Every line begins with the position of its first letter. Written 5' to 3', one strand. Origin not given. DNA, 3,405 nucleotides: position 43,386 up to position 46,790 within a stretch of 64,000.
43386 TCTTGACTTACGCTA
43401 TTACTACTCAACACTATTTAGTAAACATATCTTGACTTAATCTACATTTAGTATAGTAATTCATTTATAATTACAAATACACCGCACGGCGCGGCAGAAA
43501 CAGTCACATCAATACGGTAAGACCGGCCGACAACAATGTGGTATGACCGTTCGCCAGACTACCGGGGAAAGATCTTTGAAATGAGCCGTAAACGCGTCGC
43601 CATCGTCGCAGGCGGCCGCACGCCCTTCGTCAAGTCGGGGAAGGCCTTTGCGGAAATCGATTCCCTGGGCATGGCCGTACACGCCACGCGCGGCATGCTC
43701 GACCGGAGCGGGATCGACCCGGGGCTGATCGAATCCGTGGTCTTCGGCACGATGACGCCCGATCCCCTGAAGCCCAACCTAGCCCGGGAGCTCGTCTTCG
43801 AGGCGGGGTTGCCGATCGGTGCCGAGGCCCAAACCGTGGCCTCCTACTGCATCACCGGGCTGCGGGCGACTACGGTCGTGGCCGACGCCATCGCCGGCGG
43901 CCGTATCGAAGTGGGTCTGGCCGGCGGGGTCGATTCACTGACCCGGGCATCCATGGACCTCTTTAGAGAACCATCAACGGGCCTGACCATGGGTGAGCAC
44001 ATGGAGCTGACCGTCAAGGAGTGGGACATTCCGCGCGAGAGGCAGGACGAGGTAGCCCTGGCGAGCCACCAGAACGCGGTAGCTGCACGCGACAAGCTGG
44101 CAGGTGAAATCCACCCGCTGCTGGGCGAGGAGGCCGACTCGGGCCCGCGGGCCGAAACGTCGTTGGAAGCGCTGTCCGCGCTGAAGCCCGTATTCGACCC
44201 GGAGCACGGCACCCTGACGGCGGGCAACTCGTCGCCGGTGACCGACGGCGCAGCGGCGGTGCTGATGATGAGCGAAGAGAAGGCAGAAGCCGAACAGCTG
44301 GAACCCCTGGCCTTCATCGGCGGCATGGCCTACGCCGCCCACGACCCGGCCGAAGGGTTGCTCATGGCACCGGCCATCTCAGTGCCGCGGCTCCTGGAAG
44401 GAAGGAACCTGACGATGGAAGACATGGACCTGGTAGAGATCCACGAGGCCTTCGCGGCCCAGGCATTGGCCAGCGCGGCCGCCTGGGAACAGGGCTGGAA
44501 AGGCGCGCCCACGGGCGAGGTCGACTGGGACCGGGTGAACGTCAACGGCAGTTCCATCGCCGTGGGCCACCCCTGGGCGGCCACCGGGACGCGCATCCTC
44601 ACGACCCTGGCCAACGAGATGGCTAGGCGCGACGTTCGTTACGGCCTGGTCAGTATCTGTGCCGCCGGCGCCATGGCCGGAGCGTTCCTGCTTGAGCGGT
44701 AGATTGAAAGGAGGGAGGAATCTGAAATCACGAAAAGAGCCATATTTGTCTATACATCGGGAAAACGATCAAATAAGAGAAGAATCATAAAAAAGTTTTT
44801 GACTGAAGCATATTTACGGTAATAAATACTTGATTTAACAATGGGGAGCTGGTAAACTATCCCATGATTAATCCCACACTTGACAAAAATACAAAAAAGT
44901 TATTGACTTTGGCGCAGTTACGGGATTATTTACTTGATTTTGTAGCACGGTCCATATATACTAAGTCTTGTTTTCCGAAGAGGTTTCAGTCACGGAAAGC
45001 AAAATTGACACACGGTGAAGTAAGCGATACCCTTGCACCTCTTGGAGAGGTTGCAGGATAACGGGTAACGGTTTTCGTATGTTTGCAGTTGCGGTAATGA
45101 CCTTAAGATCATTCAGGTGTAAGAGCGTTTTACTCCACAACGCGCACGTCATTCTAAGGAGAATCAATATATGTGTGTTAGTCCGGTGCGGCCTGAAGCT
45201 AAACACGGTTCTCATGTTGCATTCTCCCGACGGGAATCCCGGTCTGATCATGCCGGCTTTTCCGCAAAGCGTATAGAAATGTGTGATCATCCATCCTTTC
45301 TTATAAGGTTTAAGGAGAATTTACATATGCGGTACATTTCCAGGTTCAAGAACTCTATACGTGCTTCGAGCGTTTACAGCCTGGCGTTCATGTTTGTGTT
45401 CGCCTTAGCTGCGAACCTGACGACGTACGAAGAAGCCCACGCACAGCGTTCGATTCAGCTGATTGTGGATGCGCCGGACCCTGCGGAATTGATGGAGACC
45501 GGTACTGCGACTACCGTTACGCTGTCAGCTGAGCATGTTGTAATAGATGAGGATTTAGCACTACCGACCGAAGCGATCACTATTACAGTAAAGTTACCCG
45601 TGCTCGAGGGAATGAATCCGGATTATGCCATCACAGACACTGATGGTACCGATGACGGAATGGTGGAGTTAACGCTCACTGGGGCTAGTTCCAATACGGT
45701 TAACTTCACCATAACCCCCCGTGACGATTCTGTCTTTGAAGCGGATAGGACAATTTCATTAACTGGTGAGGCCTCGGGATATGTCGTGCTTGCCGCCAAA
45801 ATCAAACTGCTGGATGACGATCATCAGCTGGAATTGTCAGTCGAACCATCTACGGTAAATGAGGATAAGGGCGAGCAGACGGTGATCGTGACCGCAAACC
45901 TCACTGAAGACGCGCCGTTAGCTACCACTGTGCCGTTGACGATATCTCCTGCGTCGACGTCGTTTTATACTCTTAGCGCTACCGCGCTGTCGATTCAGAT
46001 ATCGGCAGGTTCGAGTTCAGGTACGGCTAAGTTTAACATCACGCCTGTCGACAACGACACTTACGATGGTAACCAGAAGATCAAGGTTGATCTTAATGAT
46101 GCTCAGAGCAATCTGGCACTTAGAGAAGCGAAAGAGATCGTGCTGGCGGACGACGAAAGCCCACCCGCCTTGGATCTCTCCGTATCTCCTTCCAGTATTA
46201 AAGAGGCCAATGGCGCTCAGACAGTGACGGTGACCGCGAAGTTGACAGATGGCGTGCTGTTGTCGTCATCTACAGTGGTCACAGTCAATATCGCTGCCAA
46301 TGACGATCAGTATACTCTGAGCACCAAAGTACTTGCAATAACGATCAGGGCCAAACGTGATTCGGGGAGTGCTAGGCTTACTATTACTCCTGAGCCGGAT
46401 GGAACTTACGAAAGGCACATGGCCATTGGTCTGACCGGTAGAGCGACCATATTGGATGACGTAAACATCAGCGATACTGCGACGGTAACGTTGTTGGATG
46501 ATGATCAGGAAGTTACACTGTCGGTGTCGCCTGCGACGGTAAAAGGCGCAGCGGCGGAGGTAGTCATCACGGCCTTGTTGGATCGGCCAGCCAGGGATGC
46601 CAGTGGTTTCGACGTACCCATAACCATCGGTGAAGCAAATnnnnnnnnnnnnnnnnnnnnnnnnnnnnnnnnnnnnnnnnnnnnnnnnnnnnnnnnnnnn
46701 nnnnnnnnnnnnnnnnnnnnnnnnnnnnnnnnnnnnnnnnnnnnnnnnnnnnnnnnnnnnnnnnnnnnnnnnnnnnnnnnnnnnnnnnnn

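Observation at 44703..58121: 12.8-kb lower-GC gene for a Calx-beta giant protein with autotransporter-like C-terminal barrel, preceded by a 620-bp AT-rich leader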

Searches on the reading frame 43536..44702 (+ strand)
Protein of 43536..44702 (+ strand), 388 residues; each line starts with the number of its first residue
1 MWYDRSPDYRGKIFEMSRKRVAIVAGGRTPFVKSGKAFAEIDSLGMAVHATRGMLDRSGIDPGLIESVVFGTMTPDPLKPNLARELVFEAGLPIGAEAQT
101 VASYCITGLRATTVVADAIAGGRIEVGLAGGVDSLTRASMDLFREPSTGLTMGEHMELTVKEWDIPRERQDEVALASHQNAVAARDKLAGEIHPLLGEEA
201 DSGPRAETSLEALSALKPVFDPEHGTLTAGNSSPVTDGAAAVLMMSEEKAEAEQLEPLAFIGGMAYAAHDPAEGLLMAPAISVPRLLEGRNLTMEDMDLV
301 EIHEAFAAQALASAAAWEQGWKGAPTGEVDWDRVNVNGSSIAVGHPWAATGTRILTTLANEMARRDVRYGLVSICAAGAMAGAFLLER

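Call 15: search_protein_families(library=pfam, proteins=[window:43536-44702:+], max_evalue=0.001)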
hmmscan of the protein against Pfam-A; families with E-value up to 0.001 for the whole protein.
window:43536-44702:+ (388 aa): 2 families
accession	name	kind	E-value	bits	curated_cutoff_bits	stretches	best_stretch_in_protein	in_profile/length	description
PF00108.29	Thiolase_N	-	2.7e-52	178.2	26.4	2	147-248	150-260/260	Thiolase, N-terminal domain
PF02803.24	Thiolase_C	-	8.9e-34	116.2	27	1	256-388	2-123/123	Thiolase, C-terminal domain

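Call 64: list_cluster_members(proteins=[window:43536-44699:+, window:45327-58118:+, window:45171-58118:+, window:38994-40052:+])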
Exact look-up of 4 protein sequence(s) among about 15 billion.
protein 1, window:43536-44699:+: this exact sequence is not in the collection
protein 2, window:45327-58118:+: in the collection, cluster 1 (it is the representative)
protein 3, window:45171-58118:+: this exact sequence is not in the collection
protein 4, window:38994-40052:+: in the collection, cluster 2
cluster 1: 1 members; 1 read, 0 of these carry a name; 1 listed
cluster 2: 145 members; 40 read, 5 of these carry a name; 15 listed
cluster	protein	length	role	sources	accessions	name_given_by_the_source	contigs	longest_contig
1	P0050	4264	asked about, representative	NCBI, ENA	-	-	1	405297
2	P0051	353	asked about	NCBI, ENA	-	-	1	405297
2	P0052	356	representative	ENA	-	-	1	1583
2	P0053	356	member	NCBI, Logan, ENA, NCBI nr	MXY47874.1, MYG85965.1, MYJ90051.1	MAG: lactonase family protein [Gemmatimonadetes bacterium] | lactonase family protein [Gemmatimonadota bacterium]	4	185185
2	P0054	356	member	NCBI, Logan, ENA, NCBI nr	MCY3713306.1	MAG: lactonase family protein [Gemmatimonadetes bacterium] | lactonase family protein [Gemmatimonadota bacterium]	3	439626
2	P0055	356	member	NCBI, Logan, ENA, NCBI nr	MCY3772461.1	MAG: lactonase family protein [Gemmatimonadetes bacterium] | lactonase family protein [Gemmatimonadota bacterium]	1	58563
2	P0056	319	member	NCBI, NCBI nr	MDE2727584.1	MAG: lactonase family protein, partial [Gemmatimonadota bacterium] | lactonase family protein [Gemmatimonadota bacterium]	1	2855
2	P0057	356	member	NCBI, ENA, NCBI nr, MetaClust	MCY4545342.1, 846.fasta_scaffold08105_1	MAG: lactonase family protein [Gemmatimonadetes bacterium] | lactonase family protein [Gemmatimonadota bacterium] | \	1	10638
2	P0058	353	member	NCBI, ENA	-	-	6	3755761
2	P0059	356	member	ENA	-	-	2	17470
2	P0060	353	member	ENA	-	-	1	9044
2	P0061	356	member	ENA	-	-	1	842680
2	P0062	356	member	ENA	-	-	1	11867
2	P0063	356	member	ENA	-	-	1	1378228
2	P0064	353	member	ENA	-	-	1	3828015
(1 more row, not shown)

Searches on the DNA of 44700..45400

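Call 56: search_rna_families(source=window, start=44700, end=45400, threshold=evalue, max_evalue=1)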
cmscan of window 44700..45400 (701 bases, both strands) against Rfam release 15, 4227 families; matches with E-value up to 1: 0.
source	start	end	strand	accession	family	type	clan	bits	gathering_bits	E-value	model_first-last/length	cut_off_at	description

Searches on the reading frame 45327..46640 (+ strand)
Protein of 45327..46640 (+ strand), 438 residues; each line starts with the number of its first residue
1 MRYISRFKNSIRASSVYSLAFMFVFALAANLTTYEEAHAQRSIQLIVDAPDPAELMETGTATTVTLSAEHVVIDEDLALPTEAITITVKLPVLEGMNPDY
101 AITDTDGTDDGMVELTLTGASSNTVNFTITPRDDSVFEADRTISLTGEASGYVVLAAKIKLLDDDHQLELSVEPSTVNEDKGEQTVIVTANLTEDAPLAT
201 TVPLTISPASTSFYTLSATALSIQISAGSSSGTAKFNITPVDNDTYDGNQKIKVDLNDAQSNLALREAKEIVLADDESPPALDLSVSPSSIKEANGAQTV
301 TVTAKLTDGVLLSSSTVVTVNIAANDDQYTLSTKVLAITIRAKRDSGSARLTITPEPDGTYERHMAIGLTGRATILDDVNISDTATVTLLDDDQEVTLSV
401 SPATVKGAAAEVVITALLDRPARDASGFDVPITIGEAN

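Call 6: search_protein_families(library=pfam, proteins=[window:45327-46500:+], max_evalue=1)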
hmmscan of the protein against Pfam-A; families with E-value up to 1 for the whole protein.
window:45327-46500:+ (391 aa): 5 families
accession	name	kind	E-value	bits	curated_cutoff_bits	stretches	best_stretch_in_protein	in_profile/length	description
PF13351.11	DUF4099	-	0.0031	18.2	22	1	109-158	23-71/82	Protein of unknown function (DUF4099)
PF05506.17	PLipase_C_C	-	0.074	14.4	24.4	0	104-141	11-40/80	Bacterial phospholipase C, C-terminal domain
PF18820.6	BD_b_sandwich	-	0.19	12.2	26.1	0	311-354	68-111/131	Bdellovibrio Beta-sandwich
PF20917.2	AsnRS_N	-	0.26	12.1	27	0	257-280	68-91/91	Asparaginal-tRNA synthetase, N-terminal domain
PF13501.12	SoxY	-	0.65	10.7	28.4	0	295-323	82-110/112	Sulfur oxidation protein SoxY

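Call 41: find_homologous_proteins(query=window:45327-46640:+)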
Query window:45327-46640:+ (438 aa): 19 proteins with E <= 0.001 among 8000 candidates.
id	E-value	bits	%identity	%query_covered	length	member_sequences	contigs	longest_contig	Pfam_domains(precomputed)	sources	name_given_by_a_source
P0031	4.4e-83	298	46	97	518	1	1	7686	-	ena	-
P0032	1.4e-72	263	39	95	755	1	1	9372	-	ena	-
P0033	3.2e-71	259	40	99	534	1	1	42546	PF20579.5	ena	-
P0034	5.9e-37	146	34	97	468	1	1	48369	-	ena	-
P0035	6.5e-34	136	36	75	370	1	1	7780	-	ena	-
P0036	3.4e-33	133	36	74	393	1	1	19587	-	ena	-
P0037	1.9e-31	128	30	47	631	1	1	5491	PF03160.21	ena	-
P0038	2.2e-25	108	33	63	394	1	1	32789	-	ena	-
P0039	8.0e-21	93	29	51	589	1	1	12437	PF03160.21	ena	-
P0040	1.2e-18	86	28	72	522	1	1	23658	PF03160.21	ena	-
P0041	3.1e-18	84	33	71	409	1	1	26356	PF03160.21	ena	-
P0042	1.0e-15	76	26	61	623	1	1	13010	PF20579.5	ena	-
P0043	1.6e-13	69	31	71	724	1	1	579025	PF03160.21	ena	-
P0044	1.8e-12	65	30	57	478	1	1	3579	PF03160.21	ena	-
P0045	4.3e-10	57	26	70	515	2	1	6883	PF20579.5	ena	-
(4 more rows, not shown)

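Call 50: find_encoding_contigs(protein=P0031, flank=5000, max_places=2)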
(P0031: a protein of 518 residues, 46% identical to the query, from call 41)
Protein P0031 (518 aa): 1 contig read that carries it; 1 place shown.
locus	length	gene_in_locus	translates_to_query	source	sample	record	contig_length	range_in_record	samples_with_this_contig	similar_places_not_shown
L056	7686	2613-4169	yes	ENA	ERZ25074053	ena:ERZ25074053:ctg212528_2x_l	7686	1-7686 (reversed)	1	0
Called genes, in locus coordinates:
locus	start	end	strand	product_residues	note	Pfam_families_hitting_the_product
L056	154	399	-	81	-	-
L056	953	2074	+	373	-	PF00108:Thiolase_N, PF02803:Thiolase_C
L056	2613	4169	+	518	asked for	-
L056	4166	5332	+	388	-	-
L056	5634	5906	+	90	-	-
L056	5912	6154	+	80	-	-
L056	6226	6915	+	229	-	-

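Call 51: find_encoding_contigs(protein=P0033, flank=5000, max_places=2)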
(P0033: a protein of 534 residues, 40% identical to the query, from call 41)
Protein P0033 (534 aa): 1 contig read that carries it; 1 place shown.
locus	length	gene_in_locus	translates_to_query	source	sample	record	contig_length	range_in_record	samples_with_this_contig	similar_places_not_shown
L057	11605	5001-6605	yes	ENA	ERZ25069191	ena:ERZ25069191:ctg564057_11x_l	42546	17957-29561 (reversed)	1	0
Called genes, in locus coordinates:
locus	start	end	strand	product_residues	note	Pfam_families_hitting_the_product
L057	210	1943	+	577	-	-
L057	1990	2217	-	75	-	-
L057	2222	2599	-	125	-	-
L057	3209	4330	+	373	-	PF00108:Thiolase_N, PF02803:Thiolase_C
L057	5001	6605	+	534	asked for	PF20579:LapA (faint)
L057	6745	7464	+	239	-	-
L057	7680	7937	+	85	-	-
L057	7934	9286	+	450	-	-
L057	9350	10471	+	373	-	-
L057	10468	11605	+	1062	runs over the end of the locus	PF03160:Calx-beta (weak)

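Call 52: find_encoding_contigs(protein=P0032, flank=5000, max_places=2)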
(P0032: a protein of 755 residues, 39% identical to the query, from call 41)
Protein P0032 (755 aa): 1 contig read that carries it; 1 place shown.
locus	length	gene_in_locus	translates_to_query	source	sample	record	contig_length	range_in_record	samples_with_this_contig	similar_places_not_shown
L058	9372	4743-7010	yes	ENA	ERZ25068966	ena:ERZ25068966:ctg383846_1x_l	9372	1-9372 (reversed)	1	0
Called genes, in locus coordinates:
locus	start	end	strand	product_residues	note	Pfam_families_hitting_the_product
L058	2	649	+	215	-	?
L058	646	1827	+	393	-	PF00501:AMP-binding, PF13193:AMP-binding_C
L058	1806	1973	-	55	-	-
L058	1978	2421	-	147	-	-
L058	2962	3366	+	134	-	PF00108:Thiolase_N, PF00109:ketoacyl-synt (weak)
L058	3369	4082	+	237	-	PF00108:Thiolase_N, PF02803:Thiolase_C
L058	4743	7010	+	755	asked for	-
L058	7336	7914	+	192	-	-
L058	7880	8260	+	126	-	-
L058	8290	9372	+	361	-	?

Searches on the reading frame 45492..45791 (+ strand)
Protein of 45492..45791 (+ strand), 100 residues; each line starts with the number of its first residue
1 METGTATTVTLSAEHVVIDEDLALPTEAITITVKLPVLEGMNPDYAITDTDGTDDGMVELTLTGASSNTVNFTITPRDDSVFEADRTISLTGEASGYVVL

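Call 34: search_solved_structures(query=A2, max_evalue=1)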
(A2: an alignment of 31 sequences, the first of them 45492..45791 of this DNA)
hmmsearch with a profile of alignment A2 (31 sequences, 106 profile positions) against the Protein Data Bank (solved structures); distinct sequences matched with E-value up to 1: 10.
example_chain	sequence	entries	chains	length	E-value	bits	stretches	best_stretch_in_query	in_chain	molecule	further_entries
9xg1_A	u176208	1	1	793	7.9e-05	25.9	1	10-80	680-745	Protein-asparaginase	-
6v3p_C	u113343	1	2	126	0.0012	22.2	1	4-103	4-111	IgA FC receptor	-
3wai_A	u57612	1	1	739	0.017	18.4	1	36-97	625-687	Maltose-binding periplasmic protein, Transmembrane oligosaccharyl transferase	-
3waj_A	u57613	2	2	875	0.058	16.7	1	36-97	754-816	Transmembrane oligosaccharyl transferase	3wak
5gmy_A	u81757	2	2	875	0.058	16.7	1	36-97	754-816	Transmembrane oligosaccharyl transferase, putative | Dolichyl-phosphooligosaccharide-protein glycotransferase 3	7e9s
5hqh_A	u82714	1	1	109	0.18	15.1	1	7-57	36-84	Lmo2119 protein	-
4ky3_A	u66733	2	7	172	0.47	13.8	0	40-78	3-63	designed protein OR327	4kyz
6d33_A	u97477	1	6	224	0.54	13.6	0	24-80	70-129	Deoxyribose-phosphate aldolase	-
6msw_A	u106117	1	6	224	0.55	13.5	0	24-80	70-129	Deoxyribose-phosphate aldolase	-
5mkc_A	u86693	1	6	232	0.57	13.5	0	3-62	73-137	Cell wall surface anchor family protein (Jo),Cell wall surface anchor family protein (In)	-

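Call 35: search_protein_families(library=pfam, alignment_id=A2, max_evalue=1)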
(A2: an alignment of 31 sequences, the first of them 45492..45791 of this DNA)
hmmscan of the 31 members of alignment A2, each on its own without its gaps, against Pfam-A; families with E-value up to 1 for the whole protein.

A. member 1, window:45492-45791:+ (100 aa): 1 family
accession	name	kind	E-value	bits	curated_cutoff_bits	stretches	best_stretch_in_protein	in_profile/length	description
PF13351.11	DUF4099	-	0.18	12.5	22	1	53-100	22-68/82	Protein of unknown function (DUF4099)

B. families by the number of members that match (of 31 scanned): 30 families (the first 25 are shown)
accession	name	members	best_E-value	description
PF03160.20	Calx-beta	8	6.4e-09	Calx-beta domain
PF20579.4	LapA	7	3.3e-05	LapA domain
PF09134.16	Invasin_D3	3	0.0016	Invasin, domain 3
PF13004.13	BACON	3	0.036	Putative binding domain, N-terminal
PF03442.20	CBM_X2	3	0.079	Carbohydrate binding domain X2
PF23148.1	Gp77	2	0.099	Podophage GP4 fiber-tail adaptor protein gp77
PF08522.16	BT_3987-like_N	2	0.17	BT_3987-like, N-terminal domain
PF02464.23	CinA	1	0.0008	Competence-damaged protein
PF09099.16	Qn_am_d_aIII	1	0.015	Quinohemoprotein amine dehydrogenase, alpha subunit domain III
PF16397.10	DUF5006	1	0.016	Domain of unknown function (DUF5006)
PF11614.14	FixG_C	1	0.05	IG-like fold at C-terminal of FixG, putative oxidoreductase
PF02369.22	Big_1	1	0.06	Bacterial Ig-like domain (group 1)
PF05382.19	Amidase_5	1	0.07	Bacteriophage peptidoglycan hydrolase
PF20708.2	DUF6822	1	0.088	Family of unknown function (DUF6822)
PF03014.20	SP2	1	0.089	Structural protein 2 nucleoplasmin-like domain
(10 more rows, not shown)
